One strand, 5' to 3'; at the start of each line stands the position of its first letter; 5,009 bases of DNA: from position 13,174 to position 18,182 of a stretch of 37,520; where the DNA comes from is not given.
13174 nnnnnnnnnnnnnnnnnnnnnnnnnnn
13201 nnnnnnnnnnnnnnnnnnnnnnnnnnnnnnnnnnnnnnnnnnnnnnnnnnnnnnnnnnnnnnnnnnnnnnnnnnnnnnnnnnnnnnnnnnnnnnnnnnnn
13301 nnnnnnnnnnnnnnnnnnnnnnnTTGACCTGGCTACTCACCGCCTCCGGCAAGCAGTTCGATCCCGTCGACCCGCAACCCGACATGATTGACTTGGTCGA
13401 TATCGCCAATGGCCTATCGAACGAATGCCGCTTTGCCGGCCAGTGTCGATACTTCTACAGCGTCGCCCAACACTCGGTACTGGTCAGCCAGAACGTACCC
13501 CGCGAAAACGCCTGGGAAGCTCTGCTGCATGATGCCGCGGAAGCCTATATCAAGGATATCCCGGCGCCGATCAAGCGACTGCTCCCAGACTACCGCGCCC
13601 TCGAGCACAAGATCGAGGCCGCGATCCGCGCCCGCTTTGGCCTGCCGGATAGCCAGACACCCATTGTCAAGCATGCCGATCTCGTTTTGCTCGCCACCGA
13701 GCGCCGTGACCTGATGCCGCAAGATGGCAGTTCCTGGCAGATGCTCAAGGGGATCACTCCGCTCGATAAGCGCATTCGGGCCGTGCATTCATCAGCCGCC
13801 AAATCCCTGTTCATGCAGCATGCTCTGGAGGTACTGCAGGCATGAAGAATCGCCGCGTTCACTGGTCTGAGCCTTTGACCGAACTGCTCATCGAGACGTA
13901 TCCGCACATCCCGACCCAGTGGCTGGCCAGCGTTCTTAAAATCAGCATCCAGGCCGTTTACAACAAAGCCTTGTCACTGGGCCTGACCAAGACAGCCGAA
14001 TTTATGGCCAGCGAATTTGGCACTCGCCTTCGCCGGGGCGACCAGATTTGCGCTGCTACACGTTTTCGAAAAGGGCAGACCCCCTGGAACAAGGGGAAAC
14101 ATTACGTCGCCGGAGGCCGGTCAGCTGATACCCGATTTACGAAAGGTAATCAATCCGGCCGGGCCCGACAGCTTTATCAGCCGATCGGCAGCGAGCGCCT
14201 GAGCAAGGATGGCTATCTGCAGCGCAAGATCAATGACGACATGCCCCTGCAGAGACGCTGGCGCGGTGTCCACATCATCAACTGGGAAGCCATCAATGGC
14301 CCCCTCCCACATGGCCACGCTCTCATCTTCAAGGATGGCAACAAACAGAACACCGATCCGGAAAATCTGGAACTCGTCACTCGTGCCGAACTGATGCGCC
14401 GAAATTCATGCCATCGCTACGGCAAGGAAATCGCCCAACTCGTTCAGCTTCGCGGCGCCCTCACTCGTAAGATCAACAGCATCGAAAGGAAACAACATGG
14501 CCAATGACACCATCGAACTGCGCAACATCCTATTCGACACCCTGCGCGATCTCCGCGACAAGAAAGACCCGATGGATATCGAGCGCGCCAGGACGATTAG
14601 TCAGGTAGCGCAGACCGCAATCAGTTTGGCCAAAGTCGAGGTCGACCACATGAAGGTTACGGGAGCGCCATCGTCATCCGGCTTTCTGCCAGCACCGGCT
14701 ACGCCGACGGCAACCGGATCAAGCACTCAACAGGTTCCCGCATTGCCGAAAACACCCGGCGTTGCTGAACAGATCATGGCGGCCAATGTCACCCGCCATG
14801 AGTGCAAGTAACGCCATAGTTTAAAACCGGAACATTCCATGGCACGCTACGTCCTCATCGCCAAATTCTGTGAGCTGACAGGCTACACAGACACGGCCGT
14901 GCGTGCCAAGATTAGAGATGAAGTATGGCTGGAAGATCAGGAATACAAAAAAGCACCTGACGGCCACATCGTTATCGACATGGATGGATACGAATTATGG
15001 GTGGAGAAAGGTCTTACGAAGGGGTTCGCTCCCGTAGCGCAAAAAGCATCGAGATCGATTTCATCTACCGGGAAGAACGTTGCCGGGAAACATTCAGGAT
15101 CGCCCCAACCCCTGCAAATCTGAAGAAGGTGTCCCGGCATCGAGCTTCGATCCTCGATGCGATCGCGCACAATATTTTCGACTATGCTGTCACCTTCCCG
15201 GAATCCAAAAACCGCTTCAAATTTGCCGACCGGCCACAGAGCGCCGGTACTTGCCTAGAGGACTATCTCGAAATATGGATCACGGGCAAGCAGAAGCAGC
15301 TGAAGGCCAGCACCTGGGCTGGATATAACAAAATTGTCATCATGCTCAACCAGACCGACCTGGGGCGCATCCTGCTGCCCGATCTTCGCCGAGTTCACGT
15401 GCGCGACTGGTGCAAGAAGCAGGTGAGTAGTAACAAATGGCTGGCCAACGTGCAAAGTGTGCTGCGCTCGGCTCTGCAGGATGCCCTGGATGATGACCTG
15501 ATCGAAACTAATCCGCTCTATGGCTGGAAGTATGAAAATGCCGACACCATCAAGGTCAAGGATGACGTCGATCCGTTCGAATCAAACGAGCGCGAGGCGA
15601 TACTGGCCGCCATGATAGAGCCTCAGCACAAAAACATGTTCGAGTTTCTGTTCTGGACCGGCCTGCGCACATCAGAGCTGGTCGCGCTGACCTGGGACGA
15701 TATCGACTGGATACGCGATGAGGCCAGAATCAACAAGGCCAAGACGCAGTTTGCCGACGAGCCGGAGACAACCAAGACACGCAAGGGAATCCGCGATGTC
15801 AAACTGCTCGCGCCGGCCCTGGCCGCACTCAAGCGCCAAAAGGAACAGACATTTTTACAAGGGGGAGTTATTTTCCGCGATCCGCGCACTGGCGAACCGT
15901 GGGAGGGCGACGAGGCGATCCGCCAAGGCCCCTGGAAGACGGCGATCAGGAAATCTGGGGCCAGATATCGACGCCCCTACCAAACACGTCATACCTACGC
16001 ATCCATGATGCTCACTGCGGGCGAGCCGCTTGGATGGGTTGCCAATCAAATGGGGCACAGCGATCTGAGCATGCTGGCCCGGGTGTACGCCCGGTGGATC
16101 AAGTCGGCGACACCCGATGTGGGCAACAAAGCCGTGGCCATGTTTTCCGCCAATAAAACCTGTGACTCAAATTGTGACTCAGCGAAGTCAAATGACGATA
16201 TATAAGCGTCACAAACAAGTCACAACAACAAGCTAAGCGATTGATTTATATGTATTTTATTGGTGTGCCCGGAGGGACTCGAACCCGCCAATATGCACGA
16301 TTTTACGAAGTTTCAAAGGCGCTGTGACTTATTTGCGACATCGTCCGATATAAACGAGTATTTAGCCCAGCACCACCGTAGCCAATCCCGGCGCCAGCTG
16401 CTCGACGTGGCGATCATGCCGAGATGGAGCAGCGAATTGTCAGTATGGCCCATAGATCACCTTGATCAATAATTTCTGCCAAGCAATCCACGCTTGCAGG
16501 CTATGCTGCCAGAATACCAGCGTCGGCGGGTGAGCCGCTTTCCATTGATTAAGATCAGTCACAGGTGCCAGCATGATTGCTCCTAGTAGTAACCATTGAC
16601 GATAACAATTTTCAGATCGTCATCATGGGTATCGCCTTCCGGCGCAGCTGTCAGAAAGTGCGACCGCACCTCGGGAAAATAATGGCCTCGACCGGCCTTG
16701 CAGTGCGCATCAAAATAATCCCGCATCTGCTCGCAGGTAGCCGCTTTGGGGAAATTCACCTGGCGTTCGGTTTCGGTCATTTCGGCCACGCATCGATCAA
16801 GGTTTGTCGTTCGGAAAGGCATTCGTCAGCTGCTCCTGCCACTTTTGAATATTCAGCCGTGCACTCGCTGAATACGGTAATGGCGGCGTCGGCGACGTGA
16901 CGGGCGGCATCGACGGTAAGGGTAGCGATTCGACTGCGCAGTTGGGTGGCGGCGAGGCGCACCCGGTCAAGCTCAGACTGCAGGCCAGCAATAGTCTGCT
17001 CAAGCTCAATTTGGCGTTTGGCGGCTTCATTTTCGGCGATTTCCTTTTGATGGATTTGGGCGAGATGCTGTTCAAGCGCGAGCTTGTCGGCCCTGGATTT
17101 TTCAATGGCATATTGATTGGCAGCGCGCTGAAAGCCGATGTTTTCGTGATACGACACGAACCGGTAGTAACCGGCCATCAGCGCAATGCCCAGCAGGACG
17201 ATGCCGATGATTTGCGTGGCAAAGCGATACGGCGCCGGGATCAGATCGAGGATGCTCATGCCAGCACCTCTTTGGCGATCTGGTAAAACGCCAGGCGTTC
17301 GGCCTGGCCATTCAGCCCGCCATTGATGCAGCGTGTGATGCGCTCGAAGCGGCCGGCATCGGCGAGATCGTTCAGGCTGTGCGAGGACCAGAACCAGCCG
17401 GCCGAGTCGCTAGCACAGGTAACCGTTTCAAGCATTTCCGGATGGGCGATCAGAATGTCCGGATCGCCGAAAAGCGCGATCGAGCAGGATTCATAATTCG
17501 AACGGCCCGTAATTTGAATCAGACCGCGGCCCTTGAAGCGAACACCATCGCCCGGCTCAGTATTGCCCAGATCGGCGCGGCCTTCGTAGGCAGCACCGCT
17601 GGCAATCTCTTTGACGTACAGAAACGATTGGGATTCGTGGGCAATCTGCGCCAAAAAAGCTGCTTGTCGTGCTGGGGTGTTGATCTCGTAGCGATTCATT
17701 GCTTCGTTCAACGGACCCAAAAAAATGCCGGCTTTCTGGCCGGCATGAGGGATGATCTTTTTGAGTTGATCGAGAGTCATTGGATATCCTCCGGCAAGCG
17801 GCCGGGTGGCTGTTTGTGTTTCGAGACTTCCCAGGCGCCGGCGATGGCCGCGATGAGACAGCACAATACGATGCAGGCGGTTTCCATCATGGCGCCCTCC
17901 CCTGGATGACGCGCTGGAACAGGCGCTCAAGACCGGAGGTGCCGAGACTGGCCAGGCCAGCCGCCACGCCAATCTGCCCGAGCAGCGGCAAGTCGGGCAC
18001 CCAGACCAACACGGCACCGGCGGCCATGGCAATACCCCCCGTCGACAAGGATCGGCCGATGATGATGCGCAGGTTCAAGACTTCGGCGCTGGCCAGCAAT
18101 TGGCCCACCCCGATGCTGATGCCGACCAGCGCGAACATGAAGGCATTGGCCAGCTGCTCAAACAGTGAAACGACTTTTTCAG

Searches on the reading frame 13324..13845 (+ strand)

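Call 26: search_protein_families(library=phrogs, proteins=[window:13324-13845:+], max_evalue=0.001)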
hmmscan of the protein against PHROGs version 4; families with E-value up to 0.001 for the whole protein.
window:13324-13845:+ (173 aa): 8 families
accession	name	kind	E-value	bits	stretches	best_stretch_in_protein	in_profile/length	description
phrog_318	-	other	3.9e-78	264.1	1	1-171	97-268/296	deoxyribonucleoside 5' monophosphate phosphatase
phrog_8467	-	other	5.7e-55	187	1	2-167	23-188/195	deoxyribonucleoside 5' monophosphate phosphatase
phrog_20276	-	unknown function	8.6e-34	117.1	1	1-102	1-102/103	-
phrog_6402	-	other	1.2e-29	103.7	1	69-166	2-100/111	deoxyribonucleoside 5' monophosphate phosphatase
phrog_21461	-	other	7.3e-16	58.5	1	1-50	1-50/52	phosphohydrolase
phrog_22154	-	unknown function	1.5e-08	35.7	1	115-146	1-32/64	-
phrog_6047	-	unknown function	1.3e-07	32.9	1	60-110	51-102/186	-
phrog_7076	-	DNA, RNA and nucleotide metabolism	0.0002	22.2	1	56-121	57-129/188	dATP triphosphohydrolase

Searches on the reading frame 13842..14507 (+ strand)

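Call 26: search_protein_families(library=phrogs, proteins=[window:13842-14507:+], max_evalue=0.001)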
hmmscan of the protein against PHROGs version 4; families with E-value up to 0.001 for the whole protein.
window:13842-14507:+ (221 aa): 8 families
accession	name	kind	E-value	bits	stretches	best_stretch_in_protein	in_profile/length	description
phrog_1891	-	DNA, RNA and nucleotide metabolism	2.7e-48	165.6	1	4-218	48-244/255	HNH endonuclease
phrog_959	-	DNA, RNA and nucleotide metabolism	3.2e-10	40.9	1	106-198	24-116/138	HNH endonuclease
phrog_59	-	DNA, RNA and nucleotide metabolism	5.8e-10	40.1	1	121-187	172-234/423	HNH endonuclease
phrog_1492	-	DNA, RNA and nucleotide metabolism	4.5e-08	33.6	1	93-183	66-154/414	HNH endonuclease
phrog_99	-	DNA, RNA and nucleotide metabolism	8.1e-08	33.3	1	105-191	133-208/383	HNH endonuclease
phrog_826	-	DNA, RNA and nucleotide metabolism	0.00016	22.3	1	137-189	106-159/281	HNH endonuclease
phrog_4578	-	DNA, RNA and nucleotide metabolism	0.00019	22.3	1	142-186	13-57/130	HNH endonuclease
phrog_323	-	transcription regulation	0.00082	20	0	2-55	91-142/319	transcriptional regulator, D5-like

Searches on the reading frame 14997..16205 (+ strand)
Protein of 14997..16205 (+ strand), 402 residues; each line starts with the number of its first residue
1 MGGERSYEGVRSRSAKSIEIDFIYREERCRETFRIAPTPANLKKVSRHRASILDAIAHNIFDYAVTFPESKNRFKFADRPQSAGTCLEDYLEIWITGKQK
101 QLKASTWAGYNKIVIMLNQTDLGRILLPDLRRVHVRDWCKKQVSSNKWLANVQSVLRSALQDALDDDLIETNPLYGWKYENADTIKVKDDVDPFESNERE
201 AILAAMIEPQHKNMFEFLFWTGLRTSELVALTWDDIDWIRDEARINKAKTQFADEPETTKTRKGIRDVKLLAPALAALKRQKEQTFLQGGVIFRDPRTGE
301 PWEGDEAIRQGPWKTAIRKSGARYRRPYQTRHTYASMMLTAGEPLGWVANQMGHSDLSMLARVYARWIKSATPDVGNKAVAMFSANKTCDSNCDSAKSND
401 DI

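Call 26: search_protein_families(library=phrogs, proteins=[window:14997-16205:+], max_evalue=0.001)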
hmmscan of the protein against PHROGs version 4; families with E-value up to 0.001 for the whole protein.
window:14997-16205:+ (402 aa): 4 families
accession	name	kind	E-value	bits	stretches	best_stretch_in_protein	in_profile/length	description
phrog_1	-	integration and excision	1e-57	197.8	1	86-384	165-452/611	integrase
phrog_216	-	integration and excision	1.2e-29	104.3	1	151-370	17-227/301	integrase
phrog_7685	-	integration and excision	1.1e-07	32.6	1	325-374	181-230/240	integrase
phrog_12766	-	unknown function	2.2e-07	31.7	1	15-77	14-76/82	-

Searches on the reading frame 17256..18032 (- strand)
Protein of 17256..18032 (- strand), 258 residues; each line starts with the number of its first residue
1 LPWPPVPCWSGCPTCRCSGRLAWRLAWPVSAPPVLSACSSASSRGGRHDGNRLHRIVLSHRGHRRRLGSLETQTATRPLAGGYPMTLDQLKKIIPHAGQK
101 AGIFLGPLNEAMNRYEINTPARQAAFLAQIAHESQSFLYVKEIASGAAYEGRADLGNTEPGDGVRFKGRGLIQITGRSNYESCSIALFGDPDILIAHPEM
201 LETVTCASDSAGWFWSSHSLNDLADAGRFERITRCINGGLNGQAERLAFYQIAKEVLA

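Call 43: search_protein_families(library=phrogs, proteins=[window:17256-18032:-], max_evalue=0.00001)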
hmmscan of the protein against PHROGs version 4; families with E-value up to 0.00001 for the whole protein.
window:17256-18032:- (258 aa): 7 families
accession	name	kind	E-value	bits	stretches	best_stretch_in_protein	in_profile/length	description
phrog_181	-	lysis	7e-62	211.4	1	81-257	328-530/769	endolysin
phrog_9506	-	lysis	1.9e-43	150.4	1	103-256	22-192/330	endolysin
phrog_26317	-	unknown function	6.3e-33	114.3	1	146-257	11-117/119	-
phrog_14712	-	moron, auxiliary metabolic gene and host takeover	1.3e-29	104.4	1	108-252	29-182/322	chitinase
phrog_1519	-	lysis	1.7e-27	97.7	1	92-253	209-376/502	endolysin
phrog_317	-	lysis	3.1e-24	87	1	106-253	214-355/492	endolysin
phrog_34417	-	unknown function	3.6e-24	86.5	1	104-256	27-194/326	-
